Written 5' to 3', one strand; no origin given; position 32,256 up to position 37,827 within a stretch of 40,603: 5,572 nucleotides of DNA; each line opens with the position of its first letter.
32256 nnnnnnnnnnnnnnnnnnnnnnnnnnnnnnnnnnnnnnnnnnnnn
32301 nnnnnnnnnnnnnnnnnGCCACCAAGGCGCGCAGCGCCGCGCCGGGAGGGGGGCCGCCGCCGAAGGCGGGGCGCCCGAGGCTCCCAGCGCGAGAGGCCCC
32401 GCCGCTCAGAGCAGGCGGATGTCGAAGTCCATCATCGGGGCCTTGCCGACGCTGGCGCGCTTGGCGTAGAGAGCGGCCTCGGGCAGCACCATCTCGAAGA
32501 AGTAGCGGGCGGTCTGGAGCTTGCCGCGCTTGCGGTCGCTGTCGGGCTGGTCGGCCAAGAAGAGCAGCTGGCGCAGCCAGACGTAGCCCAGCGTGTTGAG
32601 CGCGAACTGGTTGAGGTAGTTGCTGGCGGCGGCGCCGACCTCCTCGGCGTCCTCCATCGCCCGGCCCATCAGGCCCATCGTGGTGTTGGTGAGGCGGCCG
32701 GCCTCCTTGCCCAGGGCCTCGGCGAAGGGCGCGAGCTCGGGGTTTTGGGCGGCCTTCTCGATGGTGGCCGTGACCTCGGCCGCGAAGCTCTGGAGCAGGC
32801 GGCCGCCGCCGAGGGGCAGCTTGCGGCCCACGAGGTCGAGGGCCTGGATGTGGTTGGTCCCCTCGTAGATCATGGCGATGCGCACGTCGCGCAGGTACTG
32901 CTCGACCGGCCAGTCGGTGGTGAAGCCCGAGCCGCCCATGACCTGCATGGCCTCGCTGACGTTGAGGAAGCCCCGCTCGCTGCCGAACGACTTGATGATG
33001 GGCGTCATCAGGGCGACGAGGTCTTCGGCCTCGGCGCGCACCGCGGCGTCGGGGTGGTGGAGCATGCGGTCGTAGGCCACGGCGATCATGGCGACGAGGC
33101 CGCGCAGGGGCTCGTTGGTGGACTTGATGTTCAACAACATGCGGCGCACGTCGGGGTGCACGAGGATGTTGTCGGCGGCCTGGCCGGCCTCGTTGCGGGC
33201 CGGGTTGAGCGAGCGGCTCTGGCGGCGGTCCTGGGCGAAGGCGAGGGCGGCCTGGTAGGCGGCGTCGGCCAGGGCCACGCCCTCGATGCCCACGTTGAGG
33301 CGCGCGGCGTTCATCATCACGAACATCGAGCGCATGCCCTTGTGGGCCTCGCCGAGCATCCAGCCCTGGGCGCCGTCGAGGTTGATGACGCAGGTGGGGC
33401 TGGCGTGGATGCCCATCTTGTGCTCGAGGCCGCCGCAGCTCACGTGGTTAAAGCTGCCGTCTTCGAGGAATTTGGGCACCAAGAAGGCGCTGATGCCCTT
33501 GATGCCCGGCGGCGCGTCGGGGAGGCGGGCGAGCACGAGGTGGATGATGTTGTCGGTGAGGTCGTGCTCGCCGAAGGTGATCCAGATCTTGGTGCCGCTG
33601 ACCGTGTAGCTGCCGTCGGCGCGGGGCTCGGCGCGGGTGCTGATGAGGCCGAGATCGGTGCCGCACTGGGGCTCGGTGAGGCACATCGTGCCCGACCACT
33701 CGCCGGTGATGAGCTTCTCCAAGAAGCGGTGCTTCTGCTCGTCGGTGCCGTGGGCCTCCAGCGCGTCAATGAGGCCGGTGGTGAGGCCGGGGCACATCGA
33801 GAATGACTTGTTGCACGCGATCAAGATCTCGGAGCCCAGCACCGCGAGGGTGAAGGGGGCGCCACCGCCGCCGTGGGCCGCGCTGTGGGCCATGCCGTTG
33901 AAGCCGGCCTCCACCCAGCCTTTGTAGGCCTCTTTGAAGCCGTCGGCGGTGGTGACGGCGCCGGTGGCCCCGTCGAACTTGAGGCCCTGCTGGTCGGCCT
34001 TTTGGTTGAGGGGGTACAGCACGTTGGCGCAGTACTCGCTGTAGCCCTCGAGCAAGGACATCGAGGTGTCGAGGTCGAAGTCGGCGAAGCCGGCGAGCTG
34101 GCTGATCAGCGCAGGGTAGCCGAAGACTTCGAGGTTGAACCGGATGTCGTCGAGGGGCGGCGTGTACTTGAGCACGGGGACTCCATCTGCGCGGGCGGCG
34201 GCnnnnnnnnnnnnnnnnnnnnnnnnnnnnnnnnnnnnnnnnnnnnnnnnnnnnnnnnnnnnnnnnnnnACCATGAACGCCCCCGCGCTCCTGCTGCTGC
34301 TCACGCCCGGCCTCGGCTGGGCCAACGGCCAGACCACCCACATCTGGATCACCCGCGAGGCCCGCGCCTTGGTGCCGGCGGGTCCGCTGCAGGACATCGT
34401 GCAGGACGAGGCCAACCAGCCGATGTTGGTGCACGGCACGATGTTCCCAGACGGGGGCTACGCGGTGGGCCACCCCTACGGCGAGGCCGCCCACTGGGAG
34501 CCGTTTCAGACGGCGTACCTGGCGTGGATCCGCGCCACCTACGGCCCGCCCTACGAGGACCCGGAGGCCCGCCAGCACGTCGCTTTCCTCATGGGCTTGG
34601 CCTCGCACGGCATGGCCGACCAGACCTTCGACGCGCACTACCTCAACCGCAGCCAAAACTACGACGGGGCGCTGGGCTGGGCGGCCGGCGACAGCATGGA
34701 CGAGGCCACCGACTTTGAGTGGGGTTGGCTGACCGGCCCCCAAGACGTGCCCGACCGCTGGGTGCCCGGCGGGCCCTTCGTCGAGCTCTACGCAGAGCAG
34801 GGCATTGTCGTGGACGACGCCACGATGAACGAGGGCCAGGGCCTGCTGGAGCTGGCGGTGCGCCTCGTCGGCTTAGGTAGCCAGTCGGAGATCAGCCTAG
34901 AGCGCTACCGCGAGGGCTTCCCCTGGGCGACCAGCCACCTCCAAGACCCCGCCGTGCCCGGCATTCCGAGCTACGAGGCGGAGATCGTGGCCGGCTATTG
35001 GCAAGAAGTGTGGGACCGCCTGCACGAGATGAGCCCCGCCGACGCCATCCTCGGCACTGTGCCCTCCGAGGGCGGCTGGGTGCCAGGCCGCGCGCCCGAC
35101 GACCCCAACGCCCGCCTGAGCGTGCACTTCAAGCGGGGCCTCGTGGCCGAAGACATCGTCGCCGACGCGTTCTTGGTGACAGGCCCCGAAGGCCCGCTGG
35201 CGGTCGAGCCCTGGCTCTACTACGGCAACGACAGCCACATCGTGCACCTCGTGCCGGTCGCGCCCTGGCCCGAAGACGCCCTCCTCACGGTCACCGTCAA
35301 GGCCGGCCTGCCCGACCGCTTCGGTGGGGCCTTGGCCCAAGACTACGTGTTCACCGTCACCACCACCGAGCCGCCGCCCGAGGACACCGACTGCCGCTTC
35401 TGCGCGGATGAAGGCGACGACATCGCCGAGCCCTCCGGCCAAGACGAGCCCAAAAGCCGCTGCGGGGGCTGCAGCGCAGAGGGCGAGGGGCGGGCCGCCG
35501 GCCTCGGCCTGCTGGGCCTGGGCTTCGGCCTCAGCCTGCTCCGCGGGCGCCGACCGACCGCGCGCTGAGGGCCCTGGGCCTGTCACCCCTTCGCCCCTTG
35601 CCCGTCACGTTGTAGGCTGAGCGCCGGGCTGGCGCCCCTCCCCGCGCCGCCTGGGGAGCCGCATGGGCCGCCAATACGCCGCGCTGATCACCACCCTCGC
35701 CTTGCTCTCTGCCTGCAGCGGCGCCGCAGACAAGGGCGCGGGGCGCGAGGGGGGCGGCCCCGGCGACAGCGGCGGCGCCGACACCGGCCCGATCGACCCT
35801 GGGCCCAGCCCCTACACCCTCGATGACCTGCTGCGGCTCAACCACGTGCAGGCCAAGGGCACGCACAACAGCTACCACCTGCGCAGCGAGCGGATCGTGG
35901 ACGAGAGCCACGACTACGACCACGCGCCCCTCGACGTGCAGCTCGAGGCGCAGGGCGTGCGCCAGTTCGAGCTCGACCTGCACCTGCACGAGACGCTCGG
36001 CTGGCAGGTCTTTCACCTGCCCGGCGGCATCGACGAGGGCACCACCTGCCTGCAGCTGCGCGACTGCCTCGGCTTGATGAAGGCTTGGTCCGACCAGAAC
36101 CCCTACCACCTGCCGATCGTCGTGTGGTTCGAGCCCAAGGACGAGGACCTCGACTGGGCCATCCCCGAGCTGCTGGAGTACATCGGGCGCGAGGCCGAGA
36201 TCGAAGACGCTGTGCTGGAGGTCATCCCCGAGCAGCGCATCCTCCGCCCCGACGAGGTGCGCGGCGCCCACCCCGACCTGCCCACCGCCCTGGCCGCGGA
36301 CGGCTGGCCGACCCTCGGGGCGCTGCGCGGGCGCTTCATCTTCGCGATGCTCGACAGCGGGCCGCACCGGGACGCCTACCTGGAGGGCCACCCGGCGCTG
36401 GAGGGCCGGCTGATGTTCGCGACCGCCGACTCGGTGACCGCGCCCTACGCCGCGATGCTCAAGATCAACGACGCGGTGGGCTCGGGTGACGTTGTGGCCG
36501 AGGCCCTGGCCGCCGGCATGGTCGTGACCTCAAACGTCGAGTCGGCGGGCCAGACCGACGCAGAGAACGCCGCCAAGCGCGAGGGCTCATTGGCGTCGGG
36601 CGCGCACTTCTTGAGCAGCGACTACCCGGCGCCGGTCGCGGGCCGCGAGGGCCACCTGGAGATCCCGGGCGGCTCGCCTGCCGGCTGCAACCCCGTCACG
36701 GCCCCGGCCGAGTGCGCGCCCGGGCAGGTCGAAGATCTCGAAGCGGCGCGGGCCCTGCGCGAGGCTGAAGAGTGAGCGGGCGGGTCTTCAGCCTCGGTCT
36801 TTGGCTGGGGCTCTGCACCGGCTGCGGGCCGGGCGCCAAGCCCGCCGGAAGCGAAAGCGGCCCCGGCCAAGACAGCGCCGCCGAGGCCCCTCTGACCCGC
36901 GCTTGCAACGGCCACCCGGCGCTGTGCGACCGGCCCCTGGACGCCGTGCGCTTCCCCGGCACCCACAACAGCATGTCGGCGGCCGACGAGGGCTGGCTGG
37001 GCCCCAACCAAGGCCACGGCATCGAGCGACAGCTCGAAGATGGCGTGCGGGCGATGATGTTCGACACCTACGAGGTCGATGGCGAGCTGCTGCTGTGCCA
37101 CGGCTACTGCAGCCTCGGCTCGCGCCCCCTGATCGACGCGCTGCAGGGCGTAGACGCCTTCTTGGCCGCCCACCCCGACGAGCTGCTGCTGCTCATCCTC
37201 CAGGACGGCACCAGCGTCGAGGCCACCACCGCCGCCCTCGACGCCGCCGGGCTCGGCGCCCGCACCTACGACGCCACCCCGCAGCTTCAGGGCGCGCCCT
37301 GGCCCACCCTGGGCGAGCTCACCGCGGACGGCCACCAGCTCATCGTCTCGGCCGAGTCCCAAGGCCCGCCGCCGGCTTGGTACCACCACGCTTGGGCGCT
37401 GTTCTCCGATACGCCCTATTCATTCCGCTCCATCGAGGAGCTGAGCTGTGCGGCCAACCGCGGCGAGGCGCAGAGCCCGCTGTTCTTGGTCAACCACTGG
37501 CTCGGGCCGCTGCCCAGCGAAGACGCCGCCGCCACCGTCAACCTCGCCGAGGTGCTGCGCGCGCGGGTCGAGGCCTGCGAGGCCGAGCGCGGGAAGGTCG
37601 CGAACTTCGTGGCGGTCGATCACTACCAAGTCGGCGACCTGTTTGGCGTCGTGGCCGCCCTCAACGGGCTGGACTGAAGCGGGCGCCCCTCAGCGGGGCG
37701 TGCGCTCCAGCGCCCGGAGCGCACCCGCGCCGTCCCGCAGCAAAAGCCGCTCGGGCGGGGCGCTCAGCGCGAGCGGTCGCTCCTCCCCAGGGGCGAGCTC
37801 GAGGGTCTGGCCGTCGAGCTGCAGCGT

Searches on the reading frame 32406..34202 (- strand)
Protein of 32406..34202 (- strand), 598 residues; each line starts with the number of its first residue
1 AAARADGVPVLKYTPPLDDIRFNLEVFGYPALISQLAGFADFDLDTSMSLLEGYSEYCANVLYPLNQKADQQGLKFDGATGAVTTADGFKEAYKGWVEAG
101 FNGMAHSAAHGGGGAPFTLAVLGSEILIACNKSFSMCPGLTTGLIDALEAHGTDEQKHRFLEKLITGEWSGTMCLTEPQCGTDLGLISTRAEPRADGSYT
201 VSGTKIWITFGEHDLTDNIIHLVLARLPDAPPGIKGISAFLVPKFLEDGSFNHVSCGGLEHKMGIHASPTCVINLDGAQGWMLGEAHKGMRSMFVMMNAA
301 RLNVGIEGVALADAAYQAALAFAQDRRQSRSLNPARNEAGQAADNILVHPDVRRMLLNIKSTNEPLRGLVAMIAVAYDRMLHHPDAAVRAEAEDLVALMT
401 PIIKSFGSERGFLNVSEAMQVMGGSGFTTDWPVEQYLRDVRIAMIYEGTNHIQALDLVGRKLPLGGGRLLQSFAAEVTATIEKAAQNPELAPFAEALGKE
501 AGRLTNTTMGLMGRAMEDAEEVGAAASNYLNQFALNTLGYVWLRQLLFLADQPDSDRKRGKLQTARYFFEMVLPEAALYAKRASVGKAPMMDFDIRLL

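Call 25: find_related_loci(query=window:32409-34172:-, collection=genome_contigs, flank=10000)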
Query seq(588 aa) (588 aa) in genome_contigs; peptide patterns used: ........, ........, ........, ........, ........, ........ (x = any residue, [..] = any of these).
599 stretches matched a pattern (row limit reached: there are more); 598 encode a relative of the query (tblastn E <= 1e-3); the best 80 are kept; 80 distinct loci.
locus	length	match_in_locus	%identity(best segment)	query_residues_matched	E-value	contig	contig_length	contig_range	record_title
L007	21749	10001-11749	65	3-585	0e+0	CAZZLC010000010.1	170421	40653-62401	MAG TPA_asm: uncultured Enterobacteriaceae bacterium isolate SRP128890_co1_194 genome assembly, contig: NODE_89_length_1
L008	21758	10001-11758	62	3-588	0e+0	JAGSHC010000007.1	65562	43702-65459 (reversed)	MAG: Deltaproteobacteria bacterium isolate GY13CH_bin.27 k141_176225_length_65562_cov_16.3704, whole genome shotgun sequ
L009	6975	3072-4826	65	3-588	0e+0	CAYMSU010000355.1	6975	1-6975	MAG TPA_asm: uncultured Enterobacteriaceae bacterium isolate SRP141376_co3_58 genome assembly, contig: NODE_28666_length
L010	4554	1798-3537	57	3-585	0e+0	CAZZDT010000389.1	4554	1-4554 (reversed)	MAG TPA_asm: uncultured Bdellovibrionales bacterium isolate binchicken_co76_449 genome assembly, contig: NODE_25137_leng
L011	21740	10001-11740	57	3-585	0e+0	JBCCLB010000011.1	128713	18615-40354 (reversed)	MAG: Myxococcota bacterium isolate P01_C01_bin.17 k141_2057750_length_128713_cov_18.2456, whole genome shotgun sequence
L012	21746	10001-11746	57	1-584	0e+0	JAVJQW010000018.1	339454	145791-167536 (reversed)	MAG: Deltaproteobacteria bacterium isolate D1-CHI-08 k141_19330, whole genome shotgun sequence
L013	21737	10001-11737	58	3-584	0e+0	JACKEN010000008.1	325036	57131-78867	MAG: Deltaproteobacteria bacterium isolate HK-STAS-MYXO-34 HK-STAS-MYXO-34_8, whole genome shotgun sequence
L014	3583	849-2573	57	3-581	0e+0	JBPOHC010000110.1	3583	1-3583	MAG: Myxococcota bacterium isolate MAG_1 c_000000106260, whole genome shotgun sequence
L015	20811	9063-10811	55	2-585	0e+0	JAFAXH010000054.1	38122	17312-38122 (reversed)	MAG: Verrucomicrobiota bacterium isolate CP_BM_RX_83 BM_RX_k147_8347463, whole genome shotgun sequence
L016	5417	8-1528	60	77-584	0e+0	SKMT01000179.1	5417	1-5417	MAG: Myxococcales bacterium isolate CSSed162cmA_256 CSSed16-2cmA-76446, whole genome shotgun sequence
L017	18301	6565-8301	58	3-583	0e+0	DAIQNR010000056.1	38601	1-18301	MAG TPA_asm: Myxococcota bacterium isolate CTOTU7342 NODE_1055_length_38601_cov_13.054143, whole genome shotgun sequence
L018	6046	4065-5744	57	3-565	0e+0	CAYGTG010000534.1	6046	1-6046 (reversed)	MAG TPA_asm: uncultured Nannocystaceae bacterium isolate ERP117304_co3_187 genome assembly, contig: NODE_18976_length_60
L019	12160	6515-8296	48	2-588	5e-175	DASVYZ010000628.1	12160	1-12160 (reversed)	MAG TPA_asm: Burkholderiaceae bacterium isolate SMAG_U2615 k141_508554, whole genome shotgun sequence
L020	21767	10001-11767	48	2-584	1e-174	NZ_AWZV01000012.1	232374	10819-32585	Burkholderia sp. WSM2232 BurW2232DRAFT_scaffold_10.11_C, whole genome shotgun sequence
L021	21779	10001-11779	48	2-588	9e-175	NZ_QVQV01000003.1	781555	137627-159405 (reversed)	Paraburkholderia sp. DHOC27 scaffold3, whole genome shotgun sequence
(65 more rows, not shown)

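Call 38: search_protein_families(library=pfam, proteins=[window:32406-34202:-], max_evalue=0.001)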
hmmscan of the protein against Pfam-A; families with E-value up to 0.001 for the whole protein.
window:32406-34202:- (598 aa): 6 families
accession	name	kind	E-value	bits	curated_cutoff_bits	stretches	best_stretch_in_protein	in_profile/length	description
PF12806.12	Acyl-CoA_dh_C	-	4.3e-24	85.4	30.3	1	473-594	1-124/124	Acetyl-CoA dehydrogenase C-terminal like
PF00441.29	Acyl-CoA_dh_1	-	4.5e-19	69.5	22.4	1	288-457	2-145/150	Acyl-CoA dehydrogenase, C-terminal domain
PF02770.24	Acyl-CoA_dh_M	-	1.3e-13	51.4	33.3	1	173-276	2-95/97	Acyl-CoA dehydrogenase, middle domain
PF02771.21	Acyl-CoA_dh_N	-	4.1e-11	43.7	22.9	1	90-168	34-113/113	Acyl-CoA dehydrogenase, N-terminal domain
PF08028.16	Acyl-CoA_dh_2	-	4.9e-05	24.1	22.7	1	311-450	10-133/134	Acyl-CoA dehydrogenase, C-terminal domain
PF22924.1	ACOX_C_alpha1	-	5.9e-05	23.4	27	1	297-453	4-160/169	Acyl-CoA oxidase, C-alpha1 domain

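Call 55: search_protein_families(library=padloc, proteins=[window:32406-34202:-], max_evalue=0.00001)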
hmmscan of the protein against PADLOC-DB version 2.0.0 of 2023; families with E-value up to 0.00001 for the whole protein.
window:32406-34202:- (598 aa): 0 families

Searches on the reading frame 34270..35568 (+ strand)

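Call 38: search_protein_families(library=pfam, proteins=[window:34270-35568:+], max_evalue=0.001)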
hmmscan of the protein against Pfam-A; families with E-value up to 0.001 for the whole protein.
window:34270-35568:+ (432 aa): 1 family
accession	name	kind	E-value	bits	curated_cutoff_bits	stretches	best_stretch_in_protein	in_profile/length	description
PF00882.24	Zn_dep_PLPC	-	1.2e-05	25.7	26.8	1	23-130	1-98/167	Zinc dependent phospholipase C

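Call 55: search_protein_families(library=padloc, proteins=[window:34270-35568:+], max_evalue=0.00001)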
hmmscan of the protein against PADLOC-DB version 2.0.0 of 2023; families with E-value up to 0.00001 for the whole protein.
window:34270-35568:+ (432 aa): 0 families

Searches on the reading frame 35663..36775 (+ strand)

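Call 38: search_protein_families(library=pfam, proteins=[window:35663-36775:+], max_evalue=0.001)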
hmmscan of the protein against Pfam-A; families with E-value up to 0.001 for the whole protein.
window:35663-36775:+ (370 aa): 1 family
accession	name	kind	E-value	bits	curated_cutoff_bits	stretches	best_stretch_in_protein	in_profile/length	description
PF16670.11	PI-PLC-C1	-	3.4e-56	191.1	29.9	2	112-344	94-329/329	Phosphoinositide phospholipase C, Ca2+-dependent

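Call 55: search_protein_families(library=padloc, proteins=[window:35663-36775:+], max_evalue=0.00001)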
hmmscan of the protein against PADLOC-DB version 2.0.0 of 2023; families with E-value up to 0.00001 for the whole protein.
window:35663-36775:+ (370 aa): 0 families

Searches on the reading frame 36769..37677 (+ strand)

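Call 38: search_protein_families(library=pfam, proteins=[window:36769-37677:+], max_evalue=0.001)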
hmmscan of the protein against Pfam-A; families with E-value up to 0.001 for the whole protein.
window:36769-37677:+ (302 aa): 1 family
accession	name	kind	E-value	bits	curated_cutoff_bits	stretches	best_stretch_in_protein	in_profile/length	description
PF00388.25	PI-PLC-X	-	7.7e-05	22.8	23.1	1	66-156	14-104/144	Phosphatidylinositol-specific phospholipase C, X domain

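Call 55: search_protein_families(library=padloc, proteins=[window:36769-37677:+], max_evalue=0.00001)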
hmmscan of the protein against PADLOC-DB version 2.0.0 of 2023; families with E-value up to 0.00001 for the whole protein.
window:36769-37677:+ (302 aa): 0 families
